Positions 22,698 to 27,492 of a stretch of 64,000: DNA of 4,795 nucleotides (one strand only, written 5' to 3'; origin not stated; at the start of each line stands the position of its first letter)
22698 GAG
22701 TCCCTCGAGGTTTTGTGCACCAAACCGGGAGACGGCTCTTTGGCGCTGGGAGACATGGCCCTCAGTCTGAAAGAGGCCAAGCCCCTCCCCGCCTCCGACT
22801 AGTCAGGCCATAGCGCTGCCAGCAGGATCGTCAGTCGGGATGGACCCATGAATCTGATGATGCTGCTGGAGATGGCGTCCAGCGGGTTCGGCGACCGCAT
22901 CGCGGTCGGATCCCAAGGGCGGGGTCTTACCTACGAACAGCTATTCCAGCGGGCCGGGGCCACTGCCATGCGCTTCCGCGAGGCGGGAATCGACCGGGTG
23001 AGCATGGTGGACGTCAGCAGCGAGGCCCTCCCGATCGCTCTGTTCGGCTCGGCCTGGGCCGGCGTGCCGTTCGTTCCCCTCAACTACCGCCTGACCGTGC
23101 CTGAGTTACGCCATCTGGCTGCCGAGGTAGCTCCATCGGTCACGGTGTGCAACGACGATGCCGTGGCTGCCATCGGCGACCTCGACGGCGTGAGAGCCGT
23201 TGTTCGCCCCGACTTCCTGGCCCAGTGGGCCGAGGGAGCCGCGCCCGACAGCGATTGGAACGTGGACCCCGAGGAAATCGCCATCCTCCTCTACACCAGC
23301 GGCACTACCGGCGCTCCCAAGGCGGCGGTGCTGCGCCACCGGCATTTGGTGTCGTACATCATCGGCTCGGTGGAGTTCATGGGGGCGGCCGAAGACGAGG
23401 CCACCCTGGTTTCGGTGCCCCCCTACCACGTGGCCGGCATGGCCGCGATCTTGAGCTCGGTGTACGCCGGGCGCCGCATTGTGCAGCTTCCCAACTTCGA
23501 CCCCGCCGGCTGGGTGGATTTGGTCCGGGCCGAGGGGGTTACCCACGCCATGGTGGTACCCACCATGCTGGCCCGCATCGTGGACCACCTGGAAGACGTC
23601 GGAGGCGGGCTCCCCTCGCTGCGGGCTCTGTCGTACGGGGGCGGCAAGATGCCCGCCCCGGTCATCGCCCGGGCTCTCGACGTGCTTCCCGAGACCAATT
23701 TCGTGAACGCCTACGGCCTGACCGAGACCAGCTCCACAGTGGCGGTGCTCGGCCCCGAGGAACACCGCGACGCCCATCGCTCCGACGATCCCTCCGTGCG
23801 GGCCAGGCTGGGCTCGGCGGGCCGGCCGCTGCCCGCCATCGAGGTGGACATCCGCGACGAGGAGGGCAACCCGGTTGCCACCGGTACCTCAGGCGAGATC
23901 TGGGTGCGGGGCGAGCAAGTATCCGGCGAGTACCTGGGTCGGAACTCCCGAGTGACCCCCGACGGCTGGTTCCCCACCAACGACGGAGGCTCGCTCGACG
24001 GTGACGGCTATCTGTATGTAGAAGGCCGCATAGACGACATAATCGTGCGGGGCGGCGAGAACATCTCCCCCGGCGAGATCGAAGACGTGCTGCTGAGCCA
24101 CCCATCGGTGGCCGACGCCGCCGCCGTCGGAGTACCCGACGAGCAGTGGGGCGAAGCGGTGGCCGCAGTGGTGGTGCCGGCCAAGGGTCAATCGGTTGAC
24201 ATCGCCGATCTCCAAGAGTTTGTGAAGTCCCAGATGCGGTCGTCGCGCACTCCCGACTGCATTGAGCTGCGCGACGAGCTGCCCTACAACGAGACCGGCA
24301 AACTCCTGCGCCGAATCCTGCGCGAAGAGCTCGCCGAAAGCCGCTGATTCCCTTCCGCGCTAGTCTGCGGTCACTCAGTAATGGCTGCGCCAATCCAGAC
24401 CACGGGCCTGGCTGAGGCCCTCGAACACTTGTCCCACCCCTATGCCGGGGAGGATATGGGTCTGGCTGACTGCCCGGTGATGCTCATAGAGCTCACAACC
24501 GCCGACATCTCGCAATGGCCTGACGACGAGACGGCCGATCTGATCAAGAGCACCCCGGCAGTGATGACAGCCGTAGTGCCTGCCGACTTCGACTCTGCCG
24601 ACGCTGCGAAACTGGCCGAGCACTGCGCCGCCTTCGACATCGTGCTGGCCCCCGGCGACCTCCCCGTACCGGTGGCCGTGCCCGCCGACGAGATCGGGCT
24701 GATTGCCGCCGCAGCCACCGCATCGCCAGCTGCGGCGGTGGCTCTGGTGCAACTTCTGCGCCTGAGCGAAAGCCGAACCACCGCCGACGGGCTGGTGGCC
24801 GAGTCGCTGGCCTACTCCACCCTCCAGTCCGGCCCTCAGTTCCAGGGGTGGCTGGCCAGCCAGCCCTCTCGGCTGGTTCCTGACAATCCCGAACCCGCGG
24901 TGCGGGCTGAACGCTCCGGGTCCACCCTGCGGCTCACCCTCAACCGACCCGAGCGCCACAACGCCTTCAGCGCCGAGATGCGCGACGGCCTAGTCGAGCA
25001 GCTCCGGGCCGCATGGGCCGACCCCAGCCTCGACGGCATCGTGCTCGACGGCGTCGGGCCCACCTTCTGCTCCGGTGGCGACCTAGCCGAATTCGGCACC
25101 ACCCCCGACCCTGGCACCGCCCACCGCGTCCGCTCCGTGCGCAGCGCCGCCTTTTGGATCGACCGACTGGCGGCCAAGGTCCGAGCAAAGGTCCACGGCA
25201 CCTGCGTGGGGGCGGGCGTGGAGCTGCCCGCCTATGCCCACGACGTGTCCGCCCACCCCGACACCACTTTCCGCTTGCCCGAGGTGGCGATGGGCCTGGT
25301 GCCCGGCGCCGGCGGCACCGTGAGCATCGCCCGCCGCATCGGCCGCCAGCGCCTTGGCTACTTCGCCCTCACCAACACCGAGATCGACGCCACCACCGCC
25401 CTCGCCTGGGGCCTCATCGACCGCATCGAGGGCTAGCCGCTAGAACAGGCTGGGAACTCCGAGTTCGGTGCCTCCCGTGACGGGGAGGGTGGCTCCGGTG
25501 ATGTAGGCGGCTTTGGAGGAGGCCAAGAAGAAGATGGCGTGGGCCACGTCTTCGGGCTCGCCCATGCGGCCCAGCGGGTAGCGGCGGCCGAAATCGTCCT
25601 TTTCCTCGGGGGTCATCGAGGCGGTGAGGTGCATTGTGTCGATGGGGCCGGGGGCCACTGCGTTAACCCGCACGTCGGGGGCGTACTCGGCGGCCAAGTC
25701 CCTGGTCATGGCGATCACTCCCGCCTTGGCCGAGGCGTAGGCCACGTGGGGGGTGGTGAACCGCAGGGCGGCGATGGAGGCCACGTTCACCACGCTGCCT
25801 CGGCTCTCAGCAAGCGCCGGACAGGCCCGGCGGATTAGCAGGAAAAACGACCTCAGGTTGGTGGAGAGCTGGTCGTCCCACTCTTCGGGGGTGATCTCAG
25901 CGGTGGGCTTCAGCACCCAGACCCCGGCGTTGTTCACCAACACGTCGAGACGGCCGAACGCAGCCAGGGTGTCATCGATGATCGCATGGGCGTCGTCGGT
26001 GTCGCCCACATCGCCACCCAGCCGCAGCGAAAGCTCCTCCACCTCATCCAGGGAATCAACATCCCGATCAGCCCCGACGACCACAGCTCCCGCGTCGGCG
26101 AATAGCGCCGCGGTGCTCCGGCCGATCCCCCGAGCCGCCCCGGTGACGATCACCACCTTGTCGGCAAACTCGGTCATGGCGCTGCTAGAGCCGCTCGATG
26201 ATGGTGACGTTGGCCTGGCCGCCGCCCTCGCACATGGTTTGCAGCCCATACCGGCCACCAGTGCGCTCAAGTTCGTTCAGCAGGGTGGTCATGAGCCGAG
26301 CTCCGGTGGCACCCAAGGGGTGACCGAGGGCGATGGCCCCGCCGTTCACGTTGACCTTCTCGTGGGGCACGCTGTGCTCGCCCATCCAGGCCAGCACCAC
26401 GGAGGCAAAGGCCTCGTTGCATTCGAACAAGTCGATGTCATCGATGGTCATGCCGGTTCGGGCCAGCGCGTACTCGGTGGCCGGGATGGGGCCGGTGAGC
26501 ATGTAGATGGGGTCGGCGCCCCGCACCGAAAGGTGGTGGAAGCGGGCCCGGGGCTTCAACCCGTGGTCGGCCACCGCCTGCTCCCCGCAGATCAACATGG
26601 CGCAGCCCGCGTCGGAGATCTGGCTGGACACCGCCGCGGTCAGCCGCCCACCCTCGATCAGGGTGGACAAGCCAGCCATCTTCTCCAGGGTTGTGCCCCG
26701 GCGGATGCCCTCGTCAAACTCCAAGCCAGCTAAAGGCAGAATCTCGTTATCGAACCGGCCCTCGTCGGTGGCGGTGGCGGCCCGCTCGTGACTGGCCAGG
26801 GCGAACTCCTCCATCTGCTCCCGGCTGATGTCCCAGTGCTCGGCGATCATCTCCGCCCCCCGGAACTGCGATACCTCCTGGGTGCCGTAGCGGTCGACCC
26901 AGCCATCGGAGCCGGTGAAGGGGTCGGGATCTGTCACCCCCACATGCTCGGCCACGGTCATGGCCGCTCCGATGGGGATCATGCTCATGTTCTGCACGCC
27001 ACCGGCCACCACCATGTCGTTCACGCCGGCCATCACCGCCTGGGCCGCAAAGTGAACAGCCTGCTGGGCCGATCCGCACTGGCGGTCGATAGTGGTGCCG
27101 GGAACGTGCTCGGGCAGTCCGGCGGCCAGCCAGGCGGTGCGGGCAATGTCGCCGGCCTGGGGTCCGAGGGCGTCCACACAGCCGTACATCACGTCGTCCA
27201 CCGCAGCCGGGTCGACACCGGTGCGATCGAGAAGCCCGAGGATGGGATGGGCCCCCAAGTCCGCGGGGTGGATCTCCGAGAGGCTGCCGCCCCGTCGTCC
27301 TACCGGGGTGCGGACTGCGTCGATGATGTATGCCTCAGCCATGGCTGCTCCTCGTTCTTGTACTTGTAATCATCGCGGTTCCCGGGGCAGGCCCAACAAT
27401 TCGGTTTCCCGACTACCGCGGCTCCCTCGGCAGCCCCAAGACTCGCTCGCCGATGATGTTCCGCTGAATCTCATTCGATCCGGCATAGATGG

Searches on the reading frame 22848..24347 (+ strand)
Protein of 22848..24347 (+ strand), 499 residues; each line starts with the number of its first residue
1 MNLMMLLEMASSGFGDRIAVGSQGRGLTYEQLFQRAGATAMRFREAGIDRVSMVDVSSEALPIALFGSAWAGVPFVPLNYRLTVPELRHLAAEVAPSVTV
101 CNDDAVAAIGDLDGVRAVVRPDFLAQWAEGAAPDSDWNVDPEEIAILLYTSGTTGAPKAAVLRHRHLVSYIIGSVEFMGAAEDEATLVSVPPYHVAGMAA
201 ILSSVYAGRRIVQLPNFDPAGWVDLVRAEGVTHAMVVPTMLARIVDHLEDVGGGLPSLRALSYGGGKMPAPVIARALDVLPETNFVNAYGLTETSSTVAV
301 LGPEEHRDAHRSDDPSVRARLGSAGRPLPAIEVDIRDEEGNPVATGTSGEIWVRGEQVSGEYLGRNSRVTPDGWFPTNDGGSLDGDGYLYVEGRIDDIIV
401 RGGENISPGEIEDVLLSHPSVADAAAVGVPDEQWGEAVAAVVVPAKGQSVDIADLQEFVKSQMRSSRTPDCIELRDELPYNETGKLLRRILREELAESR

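Call 44: search_protein_families(library=pfam, proteins=[window:22848-24347:+], max_evalue=0.00001)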
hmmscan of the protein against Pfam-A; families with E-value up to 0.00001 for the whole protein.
window:22848-24347:+ (499 aa): 2 families
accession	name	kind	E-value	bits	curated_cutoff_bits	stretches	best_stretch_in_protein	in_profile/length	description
PF00501.34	AMP-binding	-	2.7e-69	234.3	29.9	1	10-363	4-384/384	AMP-binding enzyme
PF13193.12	AMP-binding_C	-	3.5e-18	66.7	24.5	1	410-485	1-76/76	AMP-binding enzyme C-terminal domain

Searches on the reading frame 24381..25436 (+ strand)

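Call 44: search_protein_families(library=pfam, proteins=[window:24381-25436:+], max_evalue=0.00001)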
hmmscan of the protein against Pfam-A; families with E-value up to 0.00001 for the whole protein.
window:24381-25436:+ (351 aa): 2 families
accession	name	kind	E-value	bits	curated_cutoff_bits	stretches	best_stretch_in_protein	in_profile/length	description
PF00378.25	ECH_1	-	1.5e-28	100.3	27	1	179-349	3-173/251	Enoyl-CoA hydratase/isomerase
PF16113.10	ECH_2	-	9.6e-22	78.3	27.2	1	184-347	3-169/335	Enoyl-CoA hydratase/isomerase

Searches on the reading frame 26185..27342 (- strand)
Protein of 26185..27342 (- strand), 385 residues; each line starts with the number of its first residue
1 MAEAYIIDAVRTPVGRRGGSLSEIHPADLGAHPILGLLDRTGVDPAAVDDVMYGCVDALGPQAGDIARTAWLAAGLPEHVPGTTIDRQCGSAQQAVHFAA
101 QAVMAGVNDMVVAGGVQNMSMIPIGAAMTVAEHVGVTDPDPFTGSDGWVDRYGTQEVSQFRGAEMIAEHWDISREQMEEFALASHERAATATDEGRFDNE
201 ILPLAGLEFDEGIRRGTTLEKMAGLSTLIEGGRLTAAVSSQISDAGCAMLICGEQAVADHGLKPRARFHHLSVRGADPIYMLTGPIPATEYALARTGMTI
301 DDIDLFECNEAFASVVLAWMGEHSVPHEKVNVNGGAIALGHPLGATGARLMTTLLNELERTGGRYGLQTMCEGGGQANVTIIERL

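Call 44: search_protein_families(library=pfam, proteins=[window:26185-27342:-], max_evalue=0.00001)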
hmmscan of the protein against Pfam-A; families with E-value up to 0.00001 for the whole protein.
window:26185-27342:- (385 aa): 2 families
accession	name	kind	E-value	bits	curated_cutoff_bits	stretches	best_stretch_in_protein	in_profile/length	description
PF00108.29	Thiolase_N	-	8.2e-57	193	26.4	1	5-254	2-259/260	Thiolase, N-terminal domain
PF02803.24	Thiolase_C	-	3.1e-44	150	27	1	262-384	1-123/123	Thiolase, C-terminal domain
